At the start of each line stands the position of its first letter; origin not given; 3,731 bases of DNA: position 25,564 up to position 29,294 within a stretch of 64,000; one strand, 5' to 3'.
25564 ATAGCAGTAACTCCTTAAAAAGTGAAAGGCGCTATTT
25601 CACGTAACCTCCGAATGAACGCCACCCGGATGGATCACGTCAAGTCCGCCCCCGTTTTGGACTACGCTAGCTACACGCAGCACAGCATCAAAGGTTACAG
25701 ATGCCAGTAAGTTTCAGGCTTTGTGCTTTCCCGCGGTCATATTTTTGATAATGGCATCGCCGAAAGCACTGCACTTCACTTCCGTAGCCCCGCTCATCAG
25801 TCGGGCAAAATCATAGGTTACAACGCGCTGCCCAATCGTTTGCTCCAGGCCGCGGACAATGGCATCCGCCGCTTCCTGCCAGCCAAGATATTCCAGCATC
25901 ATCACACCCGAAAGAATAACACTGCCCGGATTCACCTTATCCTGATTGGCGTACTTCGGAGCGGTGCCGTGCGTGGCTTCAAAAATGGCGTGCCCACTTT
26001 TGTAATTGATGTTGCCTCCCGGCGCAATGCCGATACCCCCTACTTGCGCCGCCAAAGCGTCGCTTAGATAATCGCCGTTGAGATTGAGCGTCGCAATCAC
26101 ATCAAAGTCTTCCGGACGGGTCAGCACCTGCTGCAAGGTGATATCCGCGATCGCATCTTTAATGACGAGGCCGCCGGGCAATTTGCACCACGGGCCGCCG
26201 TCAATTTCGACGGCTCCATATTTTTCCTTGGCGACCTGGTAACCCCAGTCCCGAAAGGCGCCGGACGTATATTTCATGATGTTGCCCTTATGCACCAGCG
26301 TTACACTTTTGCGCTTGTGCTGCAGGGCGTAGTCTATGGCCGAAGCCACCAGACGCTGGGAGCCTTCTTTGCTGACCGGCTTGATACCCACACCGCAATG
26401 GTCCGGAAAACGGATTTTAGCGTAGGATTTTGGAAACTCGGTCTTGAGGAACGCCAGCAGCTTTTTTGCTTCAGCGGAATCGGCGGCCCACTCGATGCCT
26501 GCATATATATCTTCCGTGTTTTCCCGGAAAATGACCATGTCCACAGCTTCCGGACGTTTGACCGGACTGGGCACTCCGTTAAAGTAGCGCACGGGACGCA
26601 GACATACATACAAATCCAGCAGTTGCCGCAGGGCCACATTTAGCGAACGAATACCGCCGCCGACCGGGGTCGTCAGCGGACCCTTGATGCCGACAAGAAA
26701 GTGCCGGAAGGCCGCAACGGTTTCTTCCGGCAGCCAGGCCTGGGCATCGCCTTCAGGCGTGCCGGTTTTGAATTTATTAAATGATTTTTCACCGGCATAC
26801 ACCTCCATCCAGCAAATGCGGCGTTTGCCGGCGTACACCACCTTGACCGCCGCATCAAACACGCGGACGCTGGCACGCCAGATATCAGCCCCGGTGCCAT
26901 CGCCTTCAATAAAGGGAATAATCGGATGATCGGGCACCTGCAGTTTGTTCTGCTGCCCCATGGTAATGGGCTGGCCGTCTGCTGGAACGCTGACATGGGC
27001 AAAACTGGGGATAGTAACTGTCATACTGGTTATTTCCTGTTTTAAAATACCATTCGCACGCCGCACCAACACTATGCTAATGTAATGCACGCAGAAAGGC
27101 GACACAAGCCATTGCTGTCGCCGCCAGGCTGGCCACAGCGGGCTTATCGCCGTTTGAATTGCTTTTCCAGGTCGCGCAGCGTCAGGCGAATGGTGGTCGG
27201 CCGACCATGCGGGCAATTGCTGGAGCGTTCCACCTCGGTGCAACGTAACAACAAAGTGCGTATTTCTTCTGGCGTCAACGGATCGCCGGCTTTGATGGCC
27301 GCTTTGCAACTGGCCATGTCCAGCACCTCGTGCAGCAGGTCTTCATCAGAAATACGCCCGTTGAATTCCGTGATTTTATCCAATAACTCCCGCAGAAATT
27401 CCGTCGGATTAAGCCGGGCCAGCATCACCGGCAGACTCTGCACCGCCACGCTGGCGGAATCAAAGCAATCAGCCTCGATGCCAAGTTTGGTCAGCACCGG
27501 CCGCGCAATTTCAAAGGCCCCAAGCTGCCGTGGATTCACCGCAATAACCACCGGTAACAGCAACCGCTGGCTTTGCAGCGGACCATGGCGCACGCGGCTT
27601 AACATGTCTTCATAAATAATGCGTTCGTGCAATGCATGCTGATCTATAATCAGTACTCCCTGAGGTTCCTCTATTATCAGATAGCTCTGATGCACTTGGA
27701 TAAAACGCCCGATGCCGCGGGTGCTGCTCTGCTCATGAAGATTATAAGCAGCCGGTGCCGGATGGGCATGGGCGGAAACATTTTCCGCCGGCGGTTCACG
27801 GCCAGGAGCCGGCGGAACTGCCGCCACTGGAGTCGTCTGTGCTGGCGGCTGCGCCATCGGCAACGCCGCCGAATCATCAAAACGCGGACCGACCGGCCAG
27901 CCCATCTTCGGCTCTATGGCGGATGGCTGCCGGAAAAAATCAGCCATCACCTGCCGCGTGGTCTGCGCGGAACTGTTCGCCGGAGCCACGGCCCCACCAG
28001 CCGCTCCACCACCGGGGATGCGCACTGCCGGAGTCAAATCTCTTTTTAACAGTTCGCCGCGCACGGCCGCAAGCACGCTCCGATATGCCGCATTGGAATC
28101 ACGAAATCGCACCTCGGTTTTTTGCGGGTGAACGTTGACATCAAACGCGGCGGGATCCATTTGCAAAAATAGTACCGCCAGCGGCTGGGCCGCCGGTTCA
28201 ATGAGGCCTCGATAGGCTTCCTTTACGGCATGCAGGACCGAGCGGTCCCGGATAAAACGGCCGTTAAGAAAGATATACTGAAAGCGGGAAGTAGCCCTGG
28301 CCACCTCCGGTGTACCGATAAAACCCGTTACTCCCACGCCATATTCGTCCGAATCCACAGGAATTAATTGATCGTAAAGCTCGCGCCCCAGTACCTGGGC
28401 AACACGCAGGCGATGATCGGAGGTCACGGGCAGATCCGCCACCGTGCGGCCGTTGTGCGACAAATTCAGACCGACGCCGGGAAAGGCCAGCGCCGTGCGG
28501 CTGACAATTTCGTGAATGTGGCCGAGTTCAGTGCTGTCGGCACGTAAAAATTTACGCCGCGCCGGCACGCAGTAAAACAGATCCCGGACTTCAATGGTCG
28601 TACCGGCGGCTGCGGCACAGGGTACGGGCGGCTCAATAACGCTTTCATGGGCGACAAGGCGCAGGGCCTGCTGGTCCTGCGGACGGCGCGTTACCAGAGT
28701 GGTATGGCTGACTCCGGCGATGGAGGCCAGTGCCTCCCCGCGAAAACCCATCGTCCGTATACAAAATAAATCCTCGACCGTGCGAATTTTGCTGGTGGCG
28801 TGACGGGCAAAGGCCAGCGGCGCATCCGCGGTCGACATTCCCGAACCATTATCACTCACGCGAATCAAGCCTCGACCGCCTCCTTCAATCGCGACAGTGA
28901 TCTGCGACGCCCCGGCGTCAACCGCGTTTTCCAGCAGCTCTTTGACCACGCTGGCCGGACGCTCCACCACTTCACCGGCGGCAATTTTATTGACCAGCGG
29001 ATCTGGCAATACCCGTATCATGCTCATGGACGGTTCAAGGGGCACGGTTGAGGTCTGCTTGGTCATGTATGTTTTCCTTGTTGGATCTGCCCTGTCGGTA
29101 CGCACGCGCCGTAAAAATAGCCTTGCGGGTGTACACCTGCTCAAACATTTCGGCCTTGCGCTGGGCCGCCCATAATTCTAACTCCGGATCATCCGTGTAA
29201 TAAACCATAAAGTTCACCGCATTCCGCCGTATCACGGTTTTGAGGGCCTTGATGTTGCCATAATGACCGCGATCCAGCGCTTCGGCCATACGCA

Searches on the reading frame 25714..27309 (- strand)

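Call 37: search_protein_families(library=pfam, proteins=[window:25714-27309:-], max_evalue=0.0001)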
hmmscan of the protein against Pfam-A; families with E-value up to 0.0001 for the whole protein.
window:25714-27309:- (531 aa): 1 family
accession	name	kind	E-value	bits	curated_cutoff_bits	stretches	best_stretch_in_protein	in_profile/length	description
PF00180.25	Iso_dh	-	1.2e-86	291.6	27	1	131-520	2-348/348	Isocitrate/isopropylmalate dehydrogenase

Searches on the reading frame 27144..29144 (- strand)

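Call 37: search_protein_families(library=pfam, proteins=[window:27144-29144:-], max_evalue=0.0001)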
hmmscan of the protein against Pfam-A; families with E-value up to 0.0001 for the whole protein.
window:27144-29144:- (666 aa): 4 families
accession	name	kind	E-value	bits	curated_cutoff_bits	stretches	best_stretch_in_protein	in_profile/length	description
PF08676.16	MutL_C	-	2e-34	118.8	25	1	482-623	2-142/142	MutL C terminal dimerisation domain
PF01119.25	DNA_mis_repair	-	5.4e-34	116.8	26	1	249-364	2-117/119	DNA mismatch repair protein, C-terminal domain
PF13589.12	HATPase_c_3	-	3.6e-09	37.2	25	1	64-163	4-103/137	Histidine kinase-, DNA gyrase B-, and HSP90-like ATPase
PF02518.31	HATPase_c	-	8.1e-09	36.3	26.4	1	61-117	4-63/111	Histidine kinase-, DNA gyrase B-, and HSP90-like ATPase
